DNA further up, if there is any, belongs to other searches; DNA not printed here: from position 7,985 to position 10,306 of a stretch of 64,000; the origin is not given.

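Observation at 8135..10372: Orphan operon: small HTH-like ORF plus an alpha/alpha-toroid::classical-AAA fusion protein that I cannot place in any described system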

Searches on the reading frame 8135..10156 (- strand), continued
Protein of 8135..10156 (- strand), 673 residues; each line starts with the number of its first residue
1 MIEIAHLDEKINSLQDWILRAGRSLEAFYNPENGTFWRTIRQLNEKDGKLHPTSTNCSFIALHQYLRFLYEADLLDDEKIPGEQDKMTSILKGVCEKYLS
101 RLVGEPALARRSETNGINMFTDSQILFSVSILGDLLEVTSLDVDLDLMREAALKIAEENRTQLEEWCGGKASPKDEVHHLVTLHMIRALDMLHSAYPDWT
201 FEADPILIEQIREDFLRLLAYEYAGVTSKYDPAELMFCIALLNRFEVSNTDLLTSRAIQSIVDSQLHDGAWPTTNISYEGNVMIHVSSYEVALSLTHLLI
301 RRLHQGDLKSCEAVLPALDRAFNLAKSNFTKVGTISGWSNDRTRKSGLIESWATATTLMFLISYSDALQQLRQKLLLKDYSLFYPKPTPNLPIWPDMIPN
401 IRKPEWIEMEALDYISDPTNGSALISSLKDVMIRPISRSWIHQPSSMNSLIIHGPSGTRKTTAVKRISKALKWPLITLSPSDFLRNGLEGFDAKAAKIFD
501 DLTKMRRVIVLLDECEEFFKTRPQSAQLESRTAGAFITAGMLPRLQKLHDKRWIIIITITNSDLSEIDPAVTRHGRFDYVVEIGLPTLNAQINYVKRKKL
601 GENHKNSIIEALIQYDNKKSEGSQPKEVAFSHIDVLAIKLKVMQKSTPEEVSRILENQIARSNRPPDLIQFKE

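Call 76: search_protein_families(library=padloc, proteins=[L021:7007-7618:+, L004:9989-10618:+, L029:3992-4618:-, L021:2092-3594:+, L031:2386-3666:+, L028:1987-3660:-, L004:3426-4748:-, L004:930-2180:-, L004:4738-6447:-, L004:2177-3451:-], max_evalue=0.001)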
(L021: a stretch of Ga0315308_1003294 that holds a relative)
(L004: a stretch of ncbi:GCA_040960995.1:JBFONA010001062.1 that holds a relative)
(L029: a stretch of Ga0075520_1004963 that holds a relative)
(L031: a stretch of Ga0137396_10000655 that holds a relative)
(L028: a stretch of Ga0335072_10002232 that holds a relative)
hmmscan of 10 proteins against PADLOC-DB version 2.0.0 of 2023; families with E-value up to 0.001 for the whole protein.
L021:7007-7618:+ (203 aa): 1 family
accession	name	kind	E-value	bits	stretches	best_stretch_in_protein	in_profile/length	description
PDLC04690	PDC-M51B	-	6.7e-07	27.2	1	6-195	3-183/191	-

L004:9989-10618:+ (209 aa): 1 family
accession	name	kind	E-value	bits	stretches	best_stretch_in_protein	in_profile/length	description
PDLC04690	PDC-M51B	-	1.5e-07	29.3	1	9-142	5-129/191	-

L029:3992-4618:- (209 aa): 2 families
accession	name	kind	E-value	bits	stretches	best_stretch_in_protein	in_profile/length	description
PDLC02373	dCTPase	-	2.4e-05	21.4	1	31-201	153-329/630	-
PDLC02911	VakA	-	0.00033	19.2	1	35-203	5-157/163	-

L021:2092-3594:+ (500 aa): 2 families
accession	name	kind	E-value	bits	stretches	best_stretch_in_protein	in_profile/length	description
PDLC02374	dGTPase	-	8.2e-06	23.4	1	51-108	72-117/395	-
PDLC00940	Cas3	-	0.00099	17.3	0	56-101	3-43/178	CRISPR-associated endonuclease Cas3-HD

L031:2386-3666:+ (427 aa): 1 family
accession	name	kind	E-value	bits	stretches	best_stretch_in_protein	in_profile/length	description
PDLC02374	dGTPase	-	3.7e-05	21.3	1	50-101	74-119/395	-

L028:1987-3660:- (558 aa): 1 family
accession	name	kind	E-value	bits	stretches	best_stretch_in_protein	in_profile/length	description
PDLC02374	dGTPase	-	5.8e-08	30.5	1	79-147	71-125/395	-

L004:3426-4748:- (440 aa): 0 families

L004:930-2180:- (416 aa): 1 family
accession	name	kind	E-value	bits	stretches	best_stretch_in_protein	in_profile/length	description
PDLC02911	VakA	-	7.8e-06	24.5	0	5-32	4-31/163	-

L004:4738-6447:- (569 aa): 0 families

L004:2177-3451:- (424 aa): 35 families (the best 25 are shown)
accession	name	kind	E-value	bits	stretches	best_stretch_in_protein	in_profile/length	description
PDLC03364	MTase_II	-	1.8e-23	81.1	2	278-423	237-380/380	Type II methyltransferase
PDLC03353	MTase_II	-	8.6e-22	75.9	2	259-365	6-87/260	Type II methyltransferase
PDLC03350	MTase_II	-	1.3e-14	52.3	2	53-103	234-284/312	Type II methyltransferase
PDLC03362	MTase_II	-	1.1e-13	48.8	1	49-313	45-294/438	Type II methyltransferase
PDLC03325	MTase_II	-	1.1e-13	48.7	2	54-110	73-129/426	Type II methyltransferase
PDLC03283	MTase_II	-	1.3e-11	42.4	2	55-107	212-264/352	Type II methyltransferase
PDLC03312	MTase_II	-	3.9e-11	39.4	1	256-368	502-613/1344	Type II methyltransferase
PDLC03322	MTase_II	-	1.1e-10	39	1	48-310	37-294/446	Type II methyltransferase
PDLC03387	MTase_II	-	3.8e-10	37.4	2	264-301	13-51/289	Type II methyltransferase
PDLC03380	MTase_II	-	4.9e-10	37.1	1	48-108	32-92/393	Type II methyltransferase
PDLC03224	MTase_II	-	1.9e-09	34.9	1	272-316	288-332/481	Type II methyltransferase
PDLC03299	MTase_II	-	4.6e-09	34.2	1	65-103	208-246/296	Type II methyltransferase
PDLC03371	MTase_II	-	6.3e-09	33.7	1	63-102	201-240/260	Type II methyltransferase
PDLC03376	MTase_II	-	1.6e-08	32.7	1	265-297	111-143/249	Type II methyltransferase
PDLC03377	MTase_II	-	3.9e-08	30.3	1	47-316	95-353/504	Type II methyltransferase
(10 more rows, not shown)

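Call 82: list_cluster_members(proteins=[window:8135-10156:-, P0006, P0009, P0014])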
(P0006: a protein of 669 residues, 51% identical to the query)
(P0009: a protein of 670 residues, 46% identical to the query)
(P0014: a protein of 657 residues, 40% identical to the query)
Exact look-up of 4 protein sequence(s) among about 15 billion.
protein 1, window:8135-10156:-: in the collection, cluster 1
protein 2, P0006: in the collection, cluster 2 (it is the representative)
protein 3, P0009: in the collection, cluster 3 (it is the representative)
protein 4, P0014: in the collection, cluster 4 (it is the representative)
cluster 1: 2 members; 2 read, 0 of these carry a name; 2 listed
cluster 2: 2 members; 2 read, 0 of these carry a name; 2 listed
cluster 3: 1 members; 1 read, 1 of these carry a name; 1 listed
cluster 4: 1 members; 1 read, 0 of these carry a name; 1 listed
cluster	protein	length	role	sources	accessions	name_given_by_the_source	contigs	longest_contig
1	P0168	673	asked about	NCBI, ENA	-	-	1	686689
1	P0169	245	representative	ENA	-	-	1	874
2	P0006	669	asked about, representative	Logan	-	-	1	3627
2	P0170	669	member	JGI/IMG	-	-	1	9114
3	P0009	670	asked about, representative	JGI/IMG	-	hypothetical protein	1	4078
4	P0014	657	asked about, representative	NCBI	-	-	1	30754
